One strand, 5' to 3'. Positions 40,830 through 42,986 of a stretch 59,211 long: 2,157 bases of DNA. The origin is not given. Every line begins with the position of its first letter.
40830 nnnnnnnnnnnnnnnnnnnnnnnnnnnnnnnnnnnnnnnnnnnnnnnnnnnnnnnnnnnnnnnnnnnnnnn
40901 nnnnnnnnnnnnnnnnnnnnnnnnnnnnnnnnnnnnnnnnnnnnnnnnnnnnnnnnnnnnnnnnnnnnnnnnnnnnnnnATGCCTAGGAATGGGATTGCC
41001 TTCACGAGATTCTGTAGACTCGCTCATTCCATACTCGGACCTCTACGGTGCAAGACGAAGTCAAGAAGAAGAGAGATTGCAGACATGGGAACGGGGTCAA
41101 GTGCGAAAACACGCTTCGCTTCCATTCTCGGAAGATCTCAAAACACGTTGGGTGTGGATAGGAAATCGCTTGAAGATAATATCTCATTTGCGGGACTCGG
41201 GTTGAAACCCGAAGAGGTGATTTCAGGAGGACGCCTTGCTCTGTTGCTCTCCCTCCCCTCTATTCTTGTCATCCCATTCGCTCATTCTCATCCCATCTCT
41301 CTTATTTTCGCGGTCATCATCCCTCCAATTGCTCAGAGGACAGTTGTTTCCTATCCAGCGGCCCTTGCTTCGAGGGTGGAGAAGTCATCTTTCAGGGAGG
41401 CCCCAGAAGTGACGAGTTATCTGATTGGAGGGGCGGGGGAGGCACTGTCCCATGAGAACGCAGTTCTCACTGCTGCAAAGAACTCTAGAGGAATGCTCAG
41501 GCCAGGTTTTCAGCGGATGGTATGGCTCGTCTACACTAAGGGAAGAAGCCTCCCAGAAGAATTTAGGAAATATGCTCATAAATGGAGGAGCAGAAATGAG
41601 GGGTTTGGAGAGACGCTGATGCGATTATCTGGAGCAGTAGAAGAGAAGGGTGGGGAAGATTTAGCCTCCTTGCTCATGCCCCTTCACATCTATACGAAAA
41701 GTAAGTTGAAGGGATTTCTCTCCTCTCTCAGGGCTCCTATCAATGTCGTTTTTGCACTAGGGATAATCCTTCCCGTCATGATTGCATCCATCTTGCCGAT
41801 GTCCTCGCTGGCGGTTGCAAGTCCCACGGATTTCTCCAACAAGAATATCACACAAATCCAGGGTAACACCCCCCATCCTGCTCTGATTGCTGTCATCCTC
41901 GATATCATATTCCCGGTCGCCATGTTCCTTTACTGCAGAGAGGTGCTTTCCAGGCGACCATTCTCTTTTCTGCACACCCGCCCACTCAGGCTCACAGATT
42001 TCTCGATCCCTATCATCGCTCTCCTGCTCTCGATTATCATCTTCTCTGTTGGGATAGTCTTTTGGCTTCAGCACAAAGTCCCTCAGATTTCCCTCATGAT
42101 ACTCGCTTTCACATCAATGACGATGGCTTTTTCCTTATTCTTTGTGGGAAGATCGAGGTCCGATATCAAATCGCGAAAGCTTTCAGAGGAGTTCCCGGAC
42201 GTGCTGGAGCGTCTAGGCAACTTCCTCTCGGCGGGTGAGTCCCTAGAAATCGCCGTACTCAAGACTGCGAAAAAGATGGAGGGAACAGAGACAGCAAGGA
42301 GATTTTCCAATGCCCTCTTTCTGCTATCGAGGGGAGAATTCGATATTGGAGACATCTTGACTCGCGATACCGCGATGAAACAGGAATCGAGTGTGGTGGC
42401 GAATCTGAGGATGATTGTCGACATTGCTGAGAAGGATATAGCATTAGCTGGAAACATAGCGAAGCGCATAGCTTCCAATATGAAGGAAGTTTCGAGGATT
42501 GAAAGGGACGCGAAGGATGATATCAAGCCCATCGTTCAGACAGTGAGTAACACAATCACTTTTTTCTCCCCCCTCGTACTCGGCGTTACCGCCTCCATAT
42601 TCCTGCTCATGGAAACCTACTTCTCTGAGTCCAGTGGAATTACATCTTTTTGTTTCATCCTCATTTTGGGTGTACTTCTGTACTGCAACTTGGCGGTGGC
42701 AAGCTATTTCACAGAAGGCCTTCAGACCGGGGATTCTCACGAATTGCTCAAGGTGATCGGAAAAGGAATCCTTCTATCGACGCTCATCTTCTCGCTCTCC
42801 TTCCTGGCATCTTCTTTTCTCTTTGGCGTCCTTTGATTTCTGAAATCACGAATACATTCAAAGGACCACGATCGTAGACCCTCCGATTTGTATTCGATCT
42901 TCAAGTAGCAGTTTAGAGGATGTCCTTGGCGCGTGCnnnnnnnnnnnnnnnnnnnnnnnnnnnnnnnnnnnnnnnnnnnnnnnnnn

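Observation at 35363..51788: Minimal type IV pilus-like machine wedged between giant secreted hydrolases: candidate secretion or adhesion-degradation module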

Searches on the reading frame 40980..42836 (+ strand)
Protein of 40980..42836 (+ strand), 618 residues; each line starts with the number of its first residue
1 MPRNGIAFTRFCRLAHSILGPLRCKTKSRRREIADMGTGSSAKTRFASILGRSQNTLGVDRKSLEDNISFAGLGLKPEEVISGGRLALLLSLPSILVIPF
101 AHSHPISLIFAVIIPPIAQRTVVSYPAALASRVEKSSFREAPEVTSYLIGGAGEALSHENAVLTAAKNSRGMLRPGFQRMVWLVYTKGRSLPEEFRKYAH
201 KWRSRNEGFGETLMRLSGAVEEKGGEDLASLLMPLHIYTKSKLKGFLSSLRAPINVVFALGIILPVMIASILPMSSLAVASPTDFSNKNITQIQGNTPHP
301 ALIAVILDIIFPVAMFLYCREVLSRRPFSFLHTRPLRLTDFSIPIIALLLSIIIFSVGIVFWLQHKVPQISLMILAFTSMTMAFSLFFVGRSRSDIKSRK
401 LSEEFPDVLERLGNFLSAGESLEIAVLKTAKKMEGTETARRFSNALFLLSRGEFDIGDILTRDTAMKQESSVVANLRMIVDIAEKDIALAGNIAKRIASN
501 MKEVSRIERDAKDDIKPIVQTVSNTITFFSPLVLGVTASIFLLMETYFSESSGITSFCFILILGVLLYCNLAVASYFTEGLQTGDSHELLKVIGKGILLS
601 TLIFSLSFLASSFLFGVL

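Call 5: search_protein_families(library=pfam, proteins=[window:40980-42836:+], max_evalue=0.01)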
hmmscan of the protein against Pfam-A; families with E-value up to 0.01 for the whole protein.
window:40980-42836:+ (618 aa): 0 families

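Call 6: search_protein_families(library=ncbifam, proteins=[window:40980-42836:+], max_evalue=0.01)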
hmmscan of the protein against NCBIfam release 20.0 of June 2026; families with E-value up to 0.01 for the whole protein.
window:40980-42836:+ (618 aa): 0 families

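Call 10: search_protein_families(library=pfam, proteins=[window:40980-42836:+], max_evalue=10)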
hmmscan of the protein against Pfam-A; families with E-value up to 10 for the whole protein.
window:40980-42836:+ (618 aa): 1 family
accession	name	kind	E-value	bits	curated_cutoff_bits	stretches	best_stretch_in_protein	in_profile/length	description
PF06157.16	DUF973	-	0.83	9.2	26.4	1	260-391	17-147/309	Protein of unknown function (DUF973)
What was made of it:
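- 40980..42836 (+): Polytopic membrane platform, a strongly diverged TadC/T2SSF (618 aa). Overlaps the end of the ATPase gene by 8 nt. No direct Pfam hit (calls 5, 10).
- Checked: The 'platform' 40980-42836 has no Pfam or NCBIfam hit of its own (calls 5, 6, 10).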

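Call 11: find_homologous_proteins(query=window:40980-42836:+, max_evalue=0.001)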
Query window:40980-42836:+ (618 aa): 14 proteins with E <= 0.001 among 8000 candidates.
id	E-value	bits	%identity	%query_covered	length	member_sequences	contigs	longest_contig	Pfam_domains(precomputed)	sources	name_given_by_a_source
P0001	0.0e+0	1331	100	100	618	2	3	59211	-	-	-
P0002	1.9e-244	831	65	100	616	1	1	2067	-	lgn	-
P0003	2.4e-244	830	65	100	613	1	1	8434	-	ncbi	ncbi:MAG: hypothetical protein ACE5IJ_03825 [Thermoplasmata archaeon]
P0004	2.3e-236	804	63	100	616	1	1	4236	-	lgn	-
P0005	6.6e-204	697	54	100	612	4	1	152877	-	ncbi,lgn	-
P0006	1.2e-202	693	55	100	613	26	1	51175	-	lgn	-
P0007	7.1e-195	667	53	100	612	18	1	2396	-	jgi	-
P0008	1.9e-191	656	59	90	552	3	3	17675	-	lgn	-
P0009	3.6e-190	652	52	100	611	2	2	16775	-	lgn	-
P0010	3.7e-178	612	54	91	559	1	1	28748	-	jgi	jgi:Flp pilus assembly protein TadB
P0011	7.6e-161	555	49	90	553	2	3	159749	-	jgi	jgi:hypothetical protein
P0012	3.6e-156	539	49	90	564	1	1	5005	-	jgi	jgi:hypothetical protein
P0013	2.0e-118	415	40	99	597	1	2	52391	-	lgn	-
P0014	4.3e-7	47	22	84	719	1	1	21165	-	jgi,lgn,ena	-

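Call 14: search_solved_structures(query=A1, max_evalue=10, show_alignments=2)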
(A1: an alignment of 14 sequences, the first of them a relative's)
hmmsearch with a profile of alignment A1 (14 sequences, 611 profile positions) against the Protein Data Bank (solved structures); distinct sequences matched with E-value up to 10: 3.
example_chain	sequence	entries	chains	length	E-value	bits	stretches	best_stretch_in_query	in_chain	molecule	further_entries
9dwa_A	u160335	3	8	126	0.26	12.5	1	123-191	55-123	De novo designed FABLE protein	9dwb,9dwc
2of5_H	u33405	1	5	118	1.9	9.7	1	185-240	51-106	Leucine-rich repeat and death domain-containing protein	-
7kl9_E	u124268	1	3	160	7.2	7.8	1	453-498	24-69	CTC-445.2 inhibitor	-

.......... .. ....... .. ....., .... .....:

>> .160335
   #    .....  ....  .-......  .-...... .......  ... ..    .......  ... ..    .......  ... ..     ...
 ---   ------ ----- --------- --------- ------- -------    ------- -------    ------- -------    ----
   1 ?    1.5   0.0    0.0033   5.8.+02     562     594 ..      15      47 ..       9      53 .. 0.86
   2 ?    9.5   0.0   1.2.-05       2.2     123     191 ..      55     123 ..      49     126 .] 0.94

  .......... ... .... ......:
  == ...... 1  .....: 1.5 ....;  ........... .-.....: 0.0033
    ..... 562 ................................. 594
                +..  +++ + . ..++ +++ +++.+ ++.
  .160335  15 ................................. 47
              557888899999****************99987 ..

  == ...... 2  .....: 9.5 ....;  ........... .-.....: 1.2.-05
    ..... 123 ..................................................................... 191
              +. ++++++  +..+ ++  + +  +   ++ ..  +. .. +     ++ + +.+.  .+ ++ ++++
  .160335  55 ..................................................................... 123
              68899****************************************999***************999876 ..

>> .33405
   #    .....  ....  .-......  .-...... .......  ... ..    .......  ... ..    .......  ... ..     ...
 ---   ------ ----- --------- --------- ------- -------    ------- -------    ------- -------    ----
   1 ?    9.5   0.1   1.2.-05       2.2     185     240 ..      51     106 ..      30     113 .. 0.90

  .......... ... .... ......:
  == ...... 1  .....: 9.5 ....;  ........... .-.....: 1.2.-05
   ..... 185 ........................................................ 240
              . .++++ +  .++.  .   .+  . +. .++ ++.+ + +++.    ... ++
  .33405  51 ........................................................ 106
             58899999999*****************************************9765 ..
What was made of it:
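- Tried and rejected: A PDB sequence search with the narrow platform profile gave nothing (call 14).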

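Call 16: find_encoding_contigs(protein=P0013, flank=10000, max_places=2)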
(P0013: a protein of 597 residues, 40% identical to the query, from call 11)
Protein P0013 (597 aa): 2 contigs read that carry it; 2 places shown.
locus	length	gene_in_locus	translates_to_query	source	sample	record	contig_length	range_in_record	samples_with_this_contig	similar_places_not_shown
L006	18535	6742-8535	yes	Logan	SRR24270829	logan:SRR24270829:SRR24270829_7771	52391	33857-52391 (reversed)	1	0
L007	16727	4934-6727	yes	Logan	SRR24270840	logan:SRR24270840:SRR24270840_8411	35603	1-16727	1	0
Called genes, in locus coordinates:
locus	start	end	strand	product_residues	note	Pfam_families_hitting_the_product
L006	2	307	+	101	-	?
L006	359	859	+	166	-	-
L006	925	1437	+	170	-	-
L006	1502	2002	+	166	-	-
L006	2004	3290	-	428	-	-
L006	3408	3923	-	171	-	-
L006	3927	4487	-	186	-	-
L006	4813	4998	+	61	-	-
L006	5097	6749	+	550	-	PF00437:T2SSE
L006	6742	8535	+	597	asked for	-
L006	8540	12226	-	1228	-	PF00082:Peptidase_S8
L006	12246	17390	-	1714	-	PF00082:Peptidase_S8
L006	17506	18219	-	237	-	PF03796:DnaB_C (faint), PF06745:ATPase, PF23442:DUF7125 (weak)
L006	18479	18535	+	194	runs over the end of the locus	-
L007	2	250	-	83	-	?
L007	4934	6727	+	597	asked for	-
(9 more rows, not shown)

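Call 17: find_encoding_contigs(protein=P0014, flank=10000, max_places=2)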
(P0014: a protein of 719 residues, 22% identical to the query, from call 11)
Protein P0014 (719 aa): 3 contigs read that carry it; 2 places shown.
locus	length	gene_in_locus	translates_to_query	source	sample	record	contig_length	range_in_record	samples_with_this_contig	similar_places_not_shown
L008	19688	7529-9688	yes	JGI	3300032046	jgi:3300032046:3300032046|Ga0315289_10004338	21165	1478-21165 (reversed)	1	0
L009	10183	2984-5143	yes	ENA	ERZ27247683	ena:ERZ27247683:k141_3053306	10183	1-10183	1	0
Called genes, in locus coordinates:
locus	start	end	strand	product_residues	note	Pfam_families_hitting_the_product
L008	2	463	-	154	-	?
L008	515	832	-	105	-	PF00935:Ribosomal_L44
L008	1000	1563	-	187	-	PF22090:Gins51_C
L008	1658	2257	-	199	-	PF00300:His_Phos_1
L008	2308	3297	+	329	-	PF02881:SRP54_N (weak), PF13604:AAA_30 (weak), PF00448:SRP54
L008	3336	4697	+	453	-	PF02881:SRP54_N, PF00448:SRP54, PF01656:CbiA (weak), PF02978:SRP_SPB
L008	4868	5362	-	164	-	-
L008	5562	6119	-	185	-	-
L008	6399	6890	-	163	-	-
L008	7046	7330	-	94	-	-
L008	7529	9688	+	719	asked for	-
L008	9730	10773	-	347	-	-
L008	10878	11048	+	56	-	-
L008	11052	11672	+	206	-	-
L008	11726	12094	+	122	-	-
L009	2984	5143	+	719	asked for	-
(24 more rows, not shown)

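Call 18: find_encoding_contigs(protein=P0011, flank=10000, max_places=2)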
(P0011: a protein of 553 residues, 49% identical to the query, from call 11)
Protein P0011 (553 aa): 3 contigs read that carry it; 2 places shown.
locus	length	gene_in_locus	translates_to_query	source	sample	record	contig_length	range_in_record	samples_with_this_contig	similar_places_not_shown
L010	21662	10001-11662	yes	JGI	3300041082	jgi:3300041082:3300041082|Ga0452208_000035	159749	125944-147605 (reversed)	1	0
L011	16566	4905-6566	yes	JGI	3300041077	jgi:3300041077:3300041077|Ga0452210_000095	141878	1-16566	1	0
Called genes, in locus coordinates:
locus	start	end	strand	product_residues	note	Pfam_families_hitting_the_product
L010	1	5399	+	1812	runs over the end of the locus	PF13415:Beta-prop_FBX42, PF13854:Kelch_HCF (faint), PF24681:Kelch_KLHDC2_KLHL20_DRC7, PF24981:Beta-prop_ATRN-LZTR1, PF13415:Beta-prop_FBX42, PF24981:Beta-prop_ATRN-LZTR1, PF24681:Kelch_KLHDC2_KLHL20_DRC7, PF13205:Big_5, +1 more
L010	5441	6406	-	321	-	PF01145:Band_7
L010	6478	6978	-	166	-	-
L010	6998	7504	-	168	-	-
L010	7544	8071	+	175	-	-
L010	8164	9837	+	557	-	PF00437:T2SSE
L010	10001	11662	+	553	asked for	-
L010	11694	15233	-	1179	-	PF00082:Peptidase_S8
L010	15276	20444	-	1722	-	PF00082:Peptidase_S8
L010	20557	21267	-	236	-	PF06745:ATPase, PF23442:DUF7125 (weak)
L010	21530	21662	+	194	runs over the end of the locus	-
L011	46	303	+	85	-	-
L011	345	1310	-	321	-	PF01145:Band_7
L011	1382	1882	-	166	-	-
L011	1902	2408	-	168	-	-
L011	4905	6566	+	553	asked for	-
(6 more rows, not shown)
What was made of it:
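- The pilus-S8 adjacency has survived rearrangements of the pilin-side flank in L006 and L010 (calls 16, 18). It persists although the other flank was rearranged in L006 and L010 (calls 16, 18).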

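Call 28: search_protein_representatives(alignment_id=A1)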
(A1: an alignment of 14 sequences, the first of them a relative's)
Query: 14 sequences, 611 profile positions. Proteins with E-value up to 0.001 (for the whole library): 998; up to 1e-10: 738; up to 1e-30: 398. The best 150 are listed.
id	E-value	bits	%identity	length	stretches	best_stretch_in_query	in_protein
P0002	9.4e-284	958.7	-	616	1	1-611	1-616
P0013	2.6e-230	782.2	-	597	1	7-610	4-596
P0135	8.0e-92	324.7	-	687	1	35-610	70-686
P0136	1.1e-90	320.9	-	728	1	13-608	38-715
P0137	3.7e-90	319.2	-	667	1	46-609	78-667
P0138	1.1e-89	317.7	-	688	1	32-608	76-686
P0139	1.1e-88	314.4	-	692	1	29-610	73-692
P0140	8.5e-88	311.5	-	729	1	21-610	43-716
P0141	1.2e-87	311.0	-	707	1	24-600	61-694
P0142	2.2e-87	310.1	-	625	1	36-609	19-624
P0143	2.3e-86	306.7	-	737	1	26-610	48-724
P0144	3.0e-86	306.3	-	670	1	19-603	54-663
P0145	1.3e-85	304.3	-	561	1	74-610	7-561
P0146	6.2e-85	302.0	-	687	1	32-606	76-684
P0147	7.1e-85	301.8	-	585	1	56-601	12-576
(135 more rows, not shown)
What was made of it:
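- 40980..42836 (+): Family profile finds 998 representatives (call 28).
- Checked: Its family has 998 representatives in an exhaustive profile search (call 28).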

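Call 31: search_solved_structures(query=A2, max_evalue=10, show_alignments=3)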
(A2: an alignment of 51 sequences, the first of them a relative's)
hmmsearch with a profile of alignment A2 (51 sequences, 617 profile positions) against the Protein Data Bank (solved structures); distinct sequences matched with E-value up to 10: 10.
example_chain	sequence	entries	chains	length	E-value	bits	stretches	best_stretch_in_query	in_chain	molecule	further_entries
2vmb_A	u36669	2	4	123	0.046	15.3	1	385-436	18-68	GENERAL SECRETION PATHWAY PROTEIN F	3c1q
2vma_A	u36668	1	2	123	0.046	15.3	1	385-436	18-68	GENERAL SECRETION PATHWAY PROTEIN F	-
7x9c_R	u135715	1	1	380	0.086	14.4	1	265-387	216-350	Neuropeptide Y receptor type 4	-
7s00_C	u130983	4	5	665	0.18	13.3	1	447-505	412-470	DNA-directed RNA polymerase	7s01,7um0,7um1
5nbg_A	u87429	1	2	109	0.29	12.6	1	385-438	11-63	General secretion pathway protein F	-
3ctp_A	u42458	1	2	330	0.48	11.9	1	468-510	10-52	Periplasmic binding protein/LacI transcriptional regulator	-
8jef_A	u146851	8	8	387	2.3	9.6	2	257-358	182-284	Hydroxycarboxylic acid receptor 3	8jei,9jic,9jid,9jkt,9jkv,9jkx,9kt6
2klz_A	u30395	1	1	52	2.6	9.5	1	178-226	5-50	Ataxin-3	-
7e1t_C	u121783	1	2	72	2.7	9.4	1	162-208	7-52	Isoform 2 of Nuclear distribution protein nudE homolog 1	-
8ihj_R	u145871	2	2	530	3.9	8.9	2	257-358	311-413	Soluble cytochrome b562,Hydroxycarboxylic acid receptor 3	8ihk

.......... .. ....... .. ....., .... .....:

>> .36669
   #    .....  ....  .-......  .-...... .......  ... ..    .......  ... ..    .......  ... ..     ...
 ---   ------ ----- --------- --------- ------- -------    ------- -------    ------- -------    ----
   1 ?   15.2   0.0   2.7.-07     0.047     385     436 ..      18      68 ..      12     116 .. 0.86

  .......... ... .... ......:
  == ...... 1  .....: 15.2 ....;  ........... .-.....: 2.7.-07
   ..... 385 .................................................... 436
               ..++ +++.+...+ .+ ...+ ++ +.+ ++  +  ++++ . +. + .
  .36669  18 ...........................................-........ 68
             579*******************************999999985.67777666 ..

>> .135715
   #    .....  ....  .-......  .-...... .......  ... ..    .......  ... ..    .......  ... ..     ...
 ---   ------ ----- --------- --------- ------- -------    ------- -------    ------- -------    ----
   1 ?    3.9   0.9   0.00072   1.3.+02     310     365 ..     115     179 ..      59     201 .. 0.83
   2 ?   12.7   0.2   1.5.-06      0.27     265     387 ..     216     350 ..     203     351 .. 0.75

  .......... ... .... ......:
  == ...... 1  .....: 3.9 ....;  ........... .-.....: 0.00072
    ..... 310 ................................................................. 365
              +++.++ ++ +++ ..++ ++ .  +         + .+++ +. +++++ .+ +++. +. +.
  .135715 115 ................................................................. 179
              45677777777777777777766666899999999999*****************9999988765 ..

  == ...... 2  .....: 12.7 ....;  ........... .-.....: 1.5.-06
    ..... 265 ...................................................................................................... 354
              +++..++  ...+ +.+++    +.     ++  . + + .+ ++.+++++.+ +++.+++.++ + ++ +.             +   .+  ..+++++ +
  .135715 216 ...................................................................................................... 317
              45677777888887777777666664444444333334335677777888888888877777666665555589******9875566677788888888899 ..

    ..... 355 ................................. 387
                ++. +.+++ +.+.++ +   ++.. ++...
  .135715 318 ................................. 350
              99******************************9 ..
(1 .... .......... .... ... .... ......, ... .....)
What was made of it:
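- Tried and rejected: The wider profile gave only a marginal GspF hit, E 0.046 (call 31).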

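Call 32: search_protein_families(library=pfam, alignment_id=A2, max_evalue=1)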
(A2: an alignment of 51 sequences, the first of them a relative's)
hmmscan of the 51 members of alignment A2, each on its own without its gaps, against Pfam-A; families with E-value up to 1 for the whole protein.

A. member 1, P0001 (618 aa): 1 family
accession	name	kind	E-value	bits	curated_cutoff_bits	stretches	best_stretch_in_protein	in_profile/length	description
PF06157.16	DUF973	-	0.83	9.2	26.4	1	260-391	17-147/309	Protein of unknown function (DUF973)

B. families by the number of members that match (of 51 scanned): 66 families (the first 25 are shown)
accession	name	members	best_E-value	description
PF00482.28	T2SSF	35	1.1e-15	Type II secretion system (T2SS), protein F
PF20990.2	DUF2207_C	9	1.2e-06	Predicted membrane protein (DUF2207) C-terminal domain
PF09548.15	Spore_III_AB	4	0.00077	Stage III sporulation protein AB (spore_III_AB)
PF24838.2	8xMP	2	0.0035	Octameric membrane protein family (8xMP)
PF03839.21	Sec62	2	0.085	Translocation protein Sec62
PF12688.13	TPR_5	2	0.098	Tetratrico peptide repeat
PF22322.1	DUF6973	2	0.099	Domain of unknown function (DUF6973)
PF12644.12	DUF3782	2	0.22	Protein of unknown function (DUF3782)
PF19174.5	DUF5856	2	0.43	Family of unknown function (DUF5856)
PF02163.28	Peptidase_M50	1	0.00014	Peptidase family M50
PF12420.13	DUF3671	1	0.00071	Fam-L, Fam-M like protein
PF19762.4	DUF6249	1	0.0015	Domain of unknown function (DUF6249)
PF19747.4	DUF6234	1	0.0037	Family of unknown function (DUF6234)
PF01151.23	ELO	1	0.0065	GNS1/SUR4 family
PF04144.18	SCAMP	1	0.01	SCAMP family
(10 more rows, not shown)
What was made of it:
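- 40980..42836 (+): 35 of 51 members hit PF00482 (call 32).
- Checked: 35 of 51 aligned members hit PF00482 T2SSF, best E-value 1e-15 (call 32).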

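Call 41: predict_structure(alignment_id=A2)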
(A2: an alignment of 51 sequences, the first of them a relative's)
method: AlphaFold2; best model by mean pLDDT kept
length: 618 residues; sequences in the alignment: 51
mean_pLDDT: 85.9   pTM: 0.82
mean pLDDT of the five models: 85.9, 84.4, 84.1, 82.2, 81.6
residues with pLDDT >= 90: 344; 70-90: 192; 50-70: 72; < 50: 10
segments of 3 or more residues with pLDDT < 50: 27-30, 331-333
pLDDT, mean of each block of 10 residues (from residue 1): 72 91 52 52 65 65 92 91 95 89 84 92 92 89 89 85 90 91 92 95 94 94 80 91 90 91 90 79 56 64 88 93 79 62 89 93 93 95 92 75 91 96 95 92 89 82 66 86 90 90 88 90 93 95 87 84 95 94 87 95 97 92
secondary structure, 60 per line:
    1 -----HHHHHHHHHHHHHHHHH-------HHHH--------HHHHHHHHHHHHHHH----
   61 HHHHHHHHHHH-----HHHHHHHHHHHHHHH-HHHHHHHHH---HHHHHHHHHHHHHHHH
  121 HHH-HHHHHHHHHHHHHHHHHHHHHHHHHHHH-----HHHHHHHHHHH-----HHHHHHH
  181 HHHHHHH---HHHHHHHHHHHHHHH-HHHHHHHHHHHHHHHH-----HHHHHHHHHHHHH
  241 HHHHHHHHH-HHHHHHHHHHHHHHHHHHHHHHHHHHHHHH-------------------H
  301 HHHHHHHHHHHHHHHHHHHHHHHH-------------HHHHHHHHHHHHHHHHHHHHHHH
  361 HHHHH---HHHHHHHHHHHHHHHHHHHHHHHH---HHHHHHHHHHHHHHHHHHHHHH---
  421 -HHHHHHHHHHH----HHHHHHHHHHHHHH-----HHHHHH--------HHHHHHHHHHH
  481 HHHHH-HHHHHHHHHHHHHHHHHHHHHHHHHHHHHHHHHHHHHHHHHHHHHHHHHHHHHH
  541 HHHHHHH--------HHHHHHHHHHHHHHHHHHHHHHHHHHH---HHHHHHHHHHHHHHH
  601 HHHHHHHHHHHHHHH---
elements in order: H6-22 H30-33 H42-56 H61-71 H77-91 H93-101 H105-123 H125-152 H158-168 H174-187 H191-205 H207-222 H228-249 H251-280 H300-324 H338-365 H369-392 H396-417 H422-432 H437-450 H456-461 H470-485 H487-547 H556-582 H586-615
